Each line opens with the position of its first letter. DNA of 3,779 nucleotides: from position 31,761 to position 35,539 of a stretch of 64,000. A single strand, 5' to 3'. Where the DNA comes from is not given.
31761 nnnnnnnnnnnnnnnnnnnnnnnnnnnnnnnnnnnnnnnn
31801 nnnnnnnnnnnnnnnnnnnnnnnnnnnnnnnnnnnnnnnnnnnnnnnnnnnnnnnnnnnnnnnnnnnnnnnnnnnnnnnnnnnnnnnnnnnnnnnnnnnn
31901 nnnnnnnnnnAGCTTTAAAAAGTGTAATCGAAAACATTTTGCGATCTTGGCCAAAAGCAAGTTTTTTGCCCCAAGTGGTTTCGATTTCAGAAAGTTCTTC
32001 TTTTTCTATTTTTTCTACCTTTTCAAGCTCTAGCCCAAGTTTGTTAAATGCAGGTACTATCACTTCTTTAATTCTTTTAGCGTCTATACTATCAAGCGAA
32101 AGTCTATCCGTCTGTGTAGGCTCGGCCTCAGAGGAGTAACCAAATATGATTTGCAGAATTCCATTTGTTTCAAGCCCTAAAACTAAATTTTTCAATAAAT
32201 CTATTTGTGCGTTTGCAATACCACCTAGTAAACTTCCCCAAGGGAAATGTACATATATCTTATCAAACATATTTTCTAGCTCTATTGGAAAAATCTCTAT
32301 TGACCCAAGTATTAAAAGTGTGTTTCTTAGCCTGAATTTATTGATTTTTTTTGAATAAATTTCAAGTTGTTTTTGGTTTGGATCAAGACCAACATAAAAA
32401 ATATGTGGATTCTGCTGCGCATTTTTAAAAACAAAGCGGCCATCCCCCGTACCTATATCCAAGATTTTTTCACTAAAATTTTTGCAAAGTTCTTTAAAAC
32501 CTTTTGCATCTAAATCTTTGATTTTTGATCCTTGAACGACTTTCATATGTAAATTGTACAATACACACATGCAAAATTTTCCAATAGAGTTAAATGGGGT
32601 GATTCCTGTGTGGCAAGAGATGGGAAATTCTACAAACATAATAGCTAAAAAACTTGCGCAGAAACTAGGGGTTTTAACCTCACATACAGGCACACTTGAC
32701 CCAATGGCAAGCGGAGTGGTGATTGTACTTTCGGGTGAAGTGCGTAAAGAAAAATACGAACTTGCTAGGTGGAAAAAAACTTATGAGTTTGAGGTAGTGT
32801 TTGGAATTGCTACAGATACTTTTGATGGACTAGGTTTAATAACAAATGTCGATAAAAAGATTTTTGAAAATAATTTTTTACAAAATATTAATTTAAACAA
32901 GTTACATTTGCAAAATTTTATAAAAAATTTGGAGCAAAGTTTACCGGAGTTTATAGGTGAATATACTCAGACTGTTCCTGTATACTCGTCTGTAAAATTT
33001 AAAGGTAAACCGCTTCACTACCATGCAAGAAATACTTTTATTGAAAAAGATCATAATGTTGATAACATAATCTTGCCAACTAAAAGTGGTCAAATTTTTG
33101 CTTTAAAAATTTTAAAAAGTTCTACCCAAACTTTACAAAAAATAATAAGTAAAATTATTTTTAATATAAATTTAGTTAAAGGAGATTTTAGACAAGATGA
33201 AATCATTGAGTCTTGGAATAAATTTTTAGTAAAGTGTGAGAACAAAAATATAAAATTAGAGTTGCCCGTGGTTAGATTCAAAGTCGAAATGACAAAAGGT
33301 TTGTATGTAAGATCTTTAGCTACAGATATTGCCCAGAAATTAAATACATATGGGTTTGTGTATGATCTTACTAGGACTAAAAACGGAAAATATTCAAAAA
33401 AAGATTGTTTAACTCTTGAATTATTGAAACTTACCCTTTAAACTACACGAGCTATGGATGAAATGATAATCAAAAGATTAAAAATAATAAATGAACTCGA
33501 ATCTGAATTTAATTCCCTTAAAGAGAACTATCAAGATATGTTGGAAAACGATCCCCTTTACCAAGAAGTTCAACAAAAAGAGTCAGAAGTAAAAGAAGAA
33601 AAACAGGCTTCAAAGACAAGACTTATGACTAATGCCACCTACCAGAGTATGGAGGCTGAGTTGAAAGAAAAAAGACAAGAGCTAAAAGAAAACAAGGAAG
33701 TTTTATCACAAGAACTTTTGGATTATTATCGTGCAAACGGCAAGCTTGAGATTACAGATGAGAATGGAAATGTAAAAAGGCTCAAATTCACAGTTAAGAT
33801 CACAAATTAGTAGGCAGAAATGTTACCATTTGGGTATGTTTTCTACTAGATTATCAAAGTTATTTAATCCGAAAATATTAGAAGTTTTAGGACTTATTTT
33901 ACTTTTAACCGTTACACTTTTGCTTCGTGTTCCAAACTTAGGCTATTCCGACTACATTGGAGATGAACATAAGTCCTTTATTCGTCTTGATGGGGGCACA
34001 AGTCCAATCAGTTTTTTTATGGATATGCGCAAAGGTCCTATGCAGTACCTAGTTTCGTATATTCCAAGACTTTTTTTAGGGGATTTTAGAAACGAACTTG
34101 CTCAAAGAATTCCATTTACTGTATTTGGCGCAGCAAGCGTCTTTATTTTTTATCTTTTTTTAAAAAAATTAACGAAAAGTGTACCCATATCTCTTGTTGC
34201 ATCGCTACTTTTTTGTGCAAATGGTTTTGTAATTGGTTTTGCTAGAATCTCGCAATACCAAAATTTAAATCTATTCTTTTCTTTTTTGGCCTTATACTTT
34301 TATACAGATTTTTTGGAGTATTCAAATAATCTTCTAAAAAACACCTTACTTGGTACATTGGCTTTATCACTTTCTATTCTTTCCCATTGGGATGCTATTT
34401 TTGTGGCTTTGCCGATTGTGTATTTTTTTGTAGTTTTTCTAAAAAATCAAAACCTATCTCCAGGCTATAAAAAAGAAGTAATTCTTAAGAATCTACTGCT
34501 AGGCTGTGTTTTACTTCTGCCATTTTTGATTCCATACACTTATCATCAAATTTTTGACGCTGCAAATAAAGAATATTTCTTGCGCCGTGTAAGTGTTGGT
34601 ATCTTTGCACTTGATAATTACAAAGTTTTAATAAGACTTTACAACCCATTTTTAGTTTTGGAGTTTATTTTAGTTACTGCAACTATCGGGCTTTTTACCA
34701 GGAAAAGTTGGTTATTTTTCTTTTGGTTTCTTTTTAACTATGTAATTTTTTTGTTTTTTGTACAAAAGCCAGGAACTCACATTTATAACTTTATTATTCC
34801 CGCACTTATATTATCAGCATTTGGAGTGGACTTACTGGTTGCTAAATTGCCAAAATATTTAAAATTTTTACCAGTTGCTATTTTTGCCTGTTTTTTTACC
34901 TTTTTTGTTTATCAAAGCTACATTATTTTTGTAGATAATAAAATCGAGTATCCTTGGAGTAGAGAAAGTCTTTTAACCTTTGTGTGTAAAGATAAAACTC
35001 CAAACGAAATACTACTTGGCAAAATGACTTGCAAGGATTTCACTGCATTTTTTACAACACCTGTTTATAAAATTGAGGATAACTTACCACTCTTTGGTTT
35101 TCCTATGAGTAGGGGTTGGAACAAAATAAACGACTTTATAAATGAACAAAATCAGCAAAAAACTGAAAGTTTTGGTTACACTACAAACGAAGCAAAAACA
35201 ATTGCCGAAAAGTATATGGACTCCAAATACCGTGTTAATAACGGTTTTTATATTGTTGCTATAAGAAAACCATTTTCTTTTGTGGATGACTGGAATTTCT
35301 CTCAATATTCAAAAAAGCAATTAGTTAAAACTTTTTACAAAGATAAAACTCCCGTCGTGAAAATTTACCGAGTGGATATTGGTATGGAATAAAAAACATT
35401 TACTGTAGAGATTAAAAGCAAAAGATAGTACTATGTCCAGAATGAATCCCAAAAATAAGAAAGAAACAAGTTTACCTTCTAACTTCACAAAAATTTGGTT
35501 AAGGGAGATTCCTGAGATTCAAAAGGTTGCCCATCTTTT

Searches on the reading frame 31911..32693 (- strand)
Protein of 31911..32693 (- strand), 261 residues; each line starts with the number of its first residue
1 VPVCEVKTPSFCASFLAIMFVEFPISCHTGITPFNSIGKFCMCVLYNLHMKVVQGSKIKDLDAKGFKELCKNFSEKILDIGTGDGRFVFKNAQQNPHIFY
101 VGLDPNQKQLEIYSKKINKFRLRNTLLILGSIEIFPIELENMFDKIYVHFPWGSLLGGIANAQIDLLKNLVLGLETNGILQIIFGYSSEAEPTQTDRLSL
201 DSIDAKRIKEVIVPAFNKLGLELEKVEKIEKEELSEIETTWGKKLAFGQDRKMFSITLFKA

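Call 75: search_protein_families(library=pfam, proteins=[window:31911-32693:-], max_evalue=0.00001)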
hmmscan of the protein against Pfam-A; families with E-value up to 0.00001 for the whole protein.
window:31911-32693:- (261 aa): 5 families
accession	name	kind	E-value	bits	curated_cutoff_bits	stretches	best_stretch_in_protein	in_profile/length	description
PF24675.1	NpmA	-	3.2e-50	170.8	60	1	51-257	1-211/214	16S rRNA (adenine(1408)-N(1))-methyltransferase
PF02390.23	Methyltransf_4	-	3e-10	40.3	24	1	77-151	5-81/173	Putative methyltransferase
PF13847.12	Methyltransf_31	-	4.7e-08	33.3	27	1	75-149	5-81/145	Methyltransferase domain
PF08242.18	Methyltransf_12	-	9.9e-07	29.8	30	1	78-150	1-73/98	Methyltransferase domain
PF13649.12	Methyltransf_25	-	1.5e-06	29.3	27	1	77-149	1-71/97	Methyltransferase domain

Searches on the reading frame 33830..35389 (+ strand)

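Call 75: search_protein_families(library=pfam, proteins=[window:33830-35389:+], max_evalue=0.00001)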
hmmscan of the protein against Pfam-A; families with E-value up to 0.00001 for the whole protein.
window:33830-35389:+ (520 aa): 1 family
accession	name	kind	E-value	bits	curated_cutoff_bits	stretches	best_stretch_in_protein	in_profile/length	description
PF02366.24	PMT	-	2.8e-06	27.5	22.7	1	85-234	78-232/245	Dolichyl-phosphate-mannose-protein mannosyltransferase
